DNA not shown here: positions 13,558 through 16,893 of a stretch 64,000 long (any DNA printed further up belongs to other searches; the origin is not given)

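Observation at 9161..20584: Flx/Hdr-type electron-bifurcation locus with non-canonical composition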

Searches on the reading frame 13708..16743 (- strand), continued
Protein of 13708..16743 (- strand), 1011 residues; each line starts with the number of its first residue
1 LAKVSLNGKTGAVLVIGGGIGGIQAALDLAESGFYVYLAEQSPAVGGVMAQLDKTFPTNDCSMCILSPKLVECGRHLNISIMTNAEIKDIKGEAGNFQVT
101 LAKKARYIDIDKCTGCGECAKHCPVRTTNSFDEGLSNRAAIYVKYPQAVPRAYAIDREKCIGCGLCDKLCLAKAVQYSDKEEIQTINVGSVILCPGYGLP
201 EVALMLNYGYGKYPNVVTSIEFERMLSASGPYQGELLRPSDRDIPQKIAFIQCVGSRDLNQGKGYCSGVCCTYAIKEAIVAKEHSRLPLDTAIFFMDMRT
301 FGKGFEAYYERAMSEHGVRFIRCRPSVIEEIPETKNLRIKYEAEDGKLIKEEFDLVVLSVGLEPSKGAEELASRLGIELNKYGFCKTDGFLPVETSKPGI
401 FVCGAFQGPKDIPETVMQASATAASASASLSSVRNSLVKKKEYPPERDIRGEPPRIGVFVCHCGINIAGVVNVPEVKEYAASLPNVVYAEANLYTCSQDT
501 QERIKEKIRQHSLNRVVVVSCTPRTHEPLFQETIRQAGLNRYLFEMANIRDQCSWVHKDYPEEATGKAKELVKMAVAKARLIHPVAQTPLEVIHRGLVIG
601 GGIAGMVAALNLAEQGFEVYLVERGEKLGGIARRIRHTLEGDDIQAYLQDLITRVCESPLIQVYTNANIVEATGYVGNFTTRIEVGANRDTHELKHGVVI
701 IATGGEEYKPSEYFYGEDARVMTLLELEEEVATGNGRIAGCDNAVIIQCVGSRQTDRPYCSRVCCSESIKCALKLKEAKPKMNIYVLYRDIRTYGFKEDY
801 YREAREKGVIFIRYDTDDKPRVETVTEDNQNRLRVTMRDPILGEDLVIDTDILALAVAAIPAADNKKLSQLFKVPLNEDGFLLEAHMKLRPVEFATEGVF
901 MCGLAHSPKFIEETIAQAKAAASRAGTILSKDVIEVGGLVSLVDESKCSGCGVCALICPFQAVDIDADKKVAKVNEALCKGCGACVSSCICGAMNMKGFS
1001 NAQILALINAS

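Call 61: predict_structure(alignment_id=A2)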
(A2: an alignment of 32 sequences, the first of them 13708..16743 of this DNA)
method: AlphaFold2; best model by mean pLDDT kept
length: 1011 residues; sequences in the alignment: 32
mean_pLDDT: 80.7   pTM: 0.85
mean pLDDT of the five models: 80.7, 80.3, 79.0, 77.6, 77.4
residues with pLDDT >= 90: 349; 70-90: 457; 50-70: 139; < 50: 66
segments of 3 or more residues with pLDDT < 50: 1-6, 50-61, 126-128, 133-151, 888-895, 998-1000, 1002-1011
pLDDT, mean of each block of 10 residues (from residue 1): 51 90 91 94 63 42 65 87 88 94 83 69 58 39 37 61 81 81 94 79 77 86 68 79 92 74 65 78 81 78 62 85 86 92 83 91 80 90 86 92 80 81 95 92 88 92 61 90 95 72 91 92 69 91 84 61 87 85 77 95 95 97 93 88 93 98 95 85 91 95 86 91 91 76 92 76 81 91 91 75 91 84 84 88 85 90 85 76 57 57 66 89 92 74 84 75 82 77 72 65 45 35
secondary structure, 60 per line:
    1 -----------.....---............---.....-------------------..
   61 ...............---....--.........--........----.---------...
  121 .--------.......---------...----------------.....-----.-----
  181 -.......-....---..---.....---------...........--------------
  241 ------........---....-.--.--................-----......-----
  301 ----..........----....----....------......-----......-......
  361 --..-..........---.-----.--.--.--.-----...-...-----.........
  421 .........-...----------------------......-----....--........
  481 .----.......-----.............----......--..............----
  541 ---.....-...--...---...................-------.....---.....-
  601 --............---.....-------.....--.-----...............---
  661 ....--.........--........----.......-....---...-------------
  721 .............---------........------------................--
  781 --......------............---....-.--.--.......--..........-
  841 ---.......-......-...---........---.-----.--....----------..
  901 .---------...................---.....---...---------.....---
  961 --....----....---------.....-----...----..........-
elements in order (helices of 4 or more, strands of 3 or more residues): E12-16 H20-31 E35-39 H59-75 E79-82 E85-93 E96-103 H118-121 H130-136 H165-169 E182-188 E190-193 H202-206 E216-218 H219-226 E247-254 H269-284 E290-295 H305-314 E319-322 E327-330 E337-342 E348-353 E355-360 H366-375 E400-402 H412-429 E456-461 H467-470 H473-481 E486-492 H498-510 E515-520 H523-536 E544-548 H561-579 E587-591 E595-599 H603-614 E618-622 H630-634 H644-657 E661-664 E667-675 E678-685 E690-696 E698-701 E705-707 E721-723 H724-733 E743-750 H763-778 E783-788 H796-806 E810-813 E821-827 E830-839 E844-850 E852-857 E859-861 H865-872 H885-888 E899-901 H911-929 E933-937 E941-943 H953-957 E963-966 E971-974 H984-988 E994-996 H1001-1010

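Call 65: fold_search(model_id=the predicted structure, library=pdb)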
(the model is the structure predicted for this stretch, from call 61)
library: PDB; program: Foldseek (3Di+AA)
matches with E <= 10: 1860; with E <= 0.001: 843
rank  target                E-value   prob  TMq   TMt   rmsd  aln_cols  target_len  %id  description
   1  8rvy_A                7.7e-54  1.00  0.40  0.61   9.1       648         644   37  CryoEM structure of the Elp-Hdr complex of Methanothermobacter marburgensis state 1 (composite structure) (released 2025-05-14)
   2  5odc_A                6.2e-53  1.00  0.50  0.75   4.6       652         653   36  Heterodisulfide reductase / [NiFe]-hydrogenase complex from Methanothermococcus thermolithotrophicus at 2.3 A resoluti (released 2017-08-30)
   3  5odh_A                3.2e-52  1.00  0.50  0.76   4.2       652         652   36  Heterodisulfide reductase / [NiFe]-hydrogenase complex from Methanothermococcus thermolithotrophicus soaked with heter (released 2017-08-30)
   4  5odi_A                3.4e-52  1.00  0.49  0.75   4.5       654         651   35  Heterodisulfide reductase / [NiFe]-hydrogenase complex from Methanothermococcus thermolithotrophicus cocrystallized wi (released 2017-08-30)
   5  8rvu_A                3.4e-52  1.00  0.48  0.73   4.8       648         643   36  CryoEM structure of the Elp-Hdr complex of Methanothermobacter marburgensis state 2 (composite structure) (released 2025-05-14)
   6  7bkb_A                2.3e-48  1.00  0.48  0.71   4.6       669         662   32  Formate dehydrogenase - heterodisulfide reductase - formylmethanofuran dehydrogenase complex from Methanospirillum hun (released 2021-09-29)
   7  7bkd_A                2.3e-48  1.00  0.41  0.60   8.1       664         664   32  Formate dehydrogenase - heterodisulfide reductase - formylmethanofuran dehydrogenase complex from Methanospirillum hun (released 2021-09-29)
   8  8rwn_A                5.1e-42  1.00  0.39  0.89   2.9       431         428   45  CryoEM structure of the Hdr(ABC)2 subunits of the Elp-Hdr complex of Methanothermobacter marburgensis (released 2025-05-14)
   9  8rvu_a                2.0e-41  1.00  0.39  0.89   2.9       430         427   46  CryoEM structure of the Elp-Hdr complex of Methanothermobacter marburgensis state 2 (composite structure) (released 2025-05-14)
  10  7bke_A                8.0e-39  1.00  0.39  0.84   3.1       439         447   41  Formate dehydrogenase - heterodisulfide reductase - formylmethanofuran dehydrogenase complex from Methanospirillum hun (released 2021-09-29)
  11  7bkd_a                5.4e-38  1.00  0.39  0.85   4.5       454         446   40  Formate dehydrogenase - heterodisulfide reductase - formylmethanofuran dehydrogenase complex from Methanospirillum hun (released 2021-09-29)
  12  6tjr_A                8.6e-27  1.00  0.30  0.86   2.9       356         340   28  Structure of HdrA-like subunit from Hyphomicrobium denitrificans (released 2020-08-19)
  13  3cty_A                5.4e-15  1.00  0.24  0.68   5.2       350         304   18  Crystal structure of T. acidophilum thioredoxin reductase (released 2009-02-24)
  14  7m31_C                1.3e-14  1.00  0.25  0.25  32.5      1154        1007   11  Dihydropyrimidine Dehydrogenase (DPD) C671S Mutant Soaked with Thymine and NADPH Anaerobically (released 2021-06-09)
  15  7m32_A                2.3e-14  1.00  0.23  0.23  32.7      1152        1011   12  Dihydropyrimidine Dehydrogenase (DPD) C671A Mutant Soaked with Uracil and NADPH Anaerobically (released 2021-06-09)
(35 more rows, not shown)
